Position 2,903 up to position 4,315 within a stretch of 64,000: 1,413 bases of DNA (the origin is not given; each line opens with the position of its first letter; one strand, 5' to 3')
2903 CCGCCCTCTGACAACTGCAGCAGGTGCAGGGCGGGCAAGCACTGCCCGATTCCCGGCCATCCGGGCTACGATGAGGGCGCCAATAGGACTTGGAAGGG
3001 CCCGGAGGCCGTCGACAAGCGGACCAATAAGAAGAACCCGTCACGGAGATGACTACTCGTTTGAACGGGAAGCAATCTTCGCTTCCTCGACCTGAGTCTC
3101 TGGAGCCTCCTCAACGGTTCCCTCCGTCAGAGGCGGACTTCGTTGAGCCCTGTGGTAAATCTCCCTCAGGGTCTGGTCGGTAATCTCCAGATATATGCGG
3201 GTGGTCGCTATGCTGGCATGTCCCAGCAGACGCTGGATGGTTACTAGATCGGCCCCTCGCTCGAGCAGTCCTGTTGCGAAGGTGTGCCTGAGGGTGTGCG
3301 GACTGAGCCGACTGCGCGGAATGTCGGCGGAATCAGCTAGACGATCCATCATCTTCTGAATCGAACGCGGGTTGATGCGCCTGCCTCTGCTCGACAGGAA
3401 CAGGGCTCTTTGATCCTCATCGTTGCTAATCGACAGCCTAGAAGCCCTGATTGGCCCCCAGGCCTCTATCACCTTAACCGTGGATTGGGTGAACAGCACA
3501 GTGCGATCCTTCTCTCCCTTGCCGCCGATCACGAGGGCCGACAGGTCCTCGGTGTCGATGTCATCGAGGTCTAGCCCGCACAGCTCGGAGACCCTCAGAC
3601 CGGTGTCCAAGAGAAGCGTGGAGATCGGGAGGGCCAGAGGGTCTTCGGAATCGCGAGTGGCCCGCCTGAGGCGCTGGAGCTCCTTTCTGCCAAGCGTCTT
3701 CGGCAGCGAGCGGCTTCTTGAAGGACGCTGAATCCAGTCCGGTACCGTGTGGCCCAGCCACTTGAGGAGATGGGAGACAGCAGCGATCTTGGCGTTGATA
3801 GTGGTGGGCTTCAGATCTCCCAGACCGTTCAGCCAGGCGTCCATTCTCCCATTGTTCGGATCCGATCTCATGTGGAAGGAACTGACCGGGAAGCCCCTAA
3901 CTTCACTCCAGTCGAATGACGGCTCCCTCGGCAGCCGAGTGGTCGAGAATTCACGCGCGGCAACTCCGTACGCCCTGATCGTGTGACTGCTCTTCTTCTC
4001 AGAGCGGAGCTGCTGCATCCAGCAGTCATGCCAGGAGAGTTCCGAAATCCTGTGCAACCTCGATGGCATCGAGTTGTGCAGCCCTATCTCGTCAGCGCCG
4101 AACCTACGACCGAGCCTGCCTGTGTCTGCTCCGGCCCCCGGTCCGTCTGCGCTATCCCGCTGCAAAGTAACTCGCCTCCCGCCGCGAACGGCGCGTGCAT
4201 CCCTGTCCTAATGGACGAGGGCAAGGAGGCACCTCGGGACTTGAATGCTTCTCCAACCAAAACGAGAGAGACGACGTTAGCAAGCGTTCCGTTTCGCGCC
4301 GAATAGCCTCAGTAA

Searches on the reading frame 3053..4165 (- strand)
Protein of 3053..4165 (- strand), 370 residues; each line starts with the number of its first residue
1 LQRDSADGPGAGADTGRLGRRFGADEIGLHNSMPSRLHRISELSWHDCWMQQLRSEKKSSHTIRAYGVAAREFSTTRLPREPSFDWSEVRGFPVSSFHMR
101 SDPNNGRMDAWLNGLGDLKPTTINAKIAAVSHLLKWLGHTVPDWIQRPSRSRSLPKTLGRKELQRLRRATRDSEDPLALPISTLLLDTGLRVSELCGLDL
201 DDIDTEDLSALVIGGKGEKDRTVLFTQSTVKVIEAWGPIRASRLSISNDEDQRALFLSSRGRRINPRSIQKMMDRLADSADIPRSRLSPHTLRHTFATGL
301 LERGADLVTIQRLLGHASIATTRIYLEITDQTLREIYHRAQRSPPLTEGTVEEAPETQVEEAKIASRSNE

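Call 3: search_protein_families(library=pfam, proteins=[window:3053-4165:-], max_evalue=0.01)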
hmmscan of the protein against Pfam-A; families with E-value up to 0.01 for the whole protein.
window:3053-4165:- (370 aa): 2 families
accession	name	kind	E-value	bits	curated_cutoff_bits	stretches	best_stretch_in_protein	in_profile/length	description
PF00589.27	Phage_integrase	-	5.6e-39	134.1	27.1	1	159-330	4-170/172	Phage integrase family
PF02899.23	Phage_int_SAM_1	-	0.0013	19.5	22.3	0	49-73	4-29/83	Phage integrase, N-terminal SAM-like domain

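Call 79: search_protein_families(library=ncbifam, proteins=[window:3053-4165:-], max_evalue=0.001)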
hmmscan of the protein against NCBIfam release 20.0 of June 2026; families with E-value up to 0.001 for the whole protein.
window:3053-4165:- (370 aa): 12 families
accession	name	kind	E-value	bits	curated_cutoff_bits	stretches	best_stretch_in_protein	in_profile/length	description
NF040815.2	recomb_XerA_Arch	equivalog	7.5e-57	192.9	220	1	49-337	3-263/263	site-specific tyrosine recombinase/integron integrase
TIGR02224.1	recomb_XerC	equivalog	5.2e-56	190.2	335.15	1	49-341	3-290/295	tyrosine recombinase XerC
NF001399.0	PRK00283.1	subfamily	1.5e-49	168.9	279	1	117-340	67-295/300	tyrosine recombinase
TIGR02225.1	recomb_XerD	equivalog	1.4e-47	162.4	329.6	1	49-339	3-285/290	site-specific tyrosine recombinase XerD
NF003462.0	PRK05084.1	equivalog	5.8e-32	110.8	267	1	180-340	199-356/360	tyrosine recombinase XerS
TIGR02249.1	integrase_gron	subfamily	4.2e-28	98.6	265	2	263-332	236-304/315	integron integrase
NF002331.0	PRK01287.1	subfamily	1.2e-27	96.9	371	1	181-362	167-346/365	site-specific tyrosine recombinase XerC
NF011946.0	PRK15417.1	equivalog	1.4e-19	70.5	435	2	264-344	252-331/337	integron integrase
NF007370.0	PRK09870.1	subfamily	7.8e-12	45.2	221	1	184-341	40-192/200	tyrosine-type DNA invertase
NF007371.0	PRK09871.1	subfamily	1.5e-10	40.9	222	1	184-326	34-172/198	tyrosine-type DNA invertase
NF040693.1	recomb_GmtY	equivalog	1.9e-07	30.7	340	1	288-335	392-439/441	gamma-mobile-trio recombinase GmtY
NF041502.1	integrase_1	equivalog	7.7e-05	21.6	350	1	287-336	319-368/484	site-specific integrase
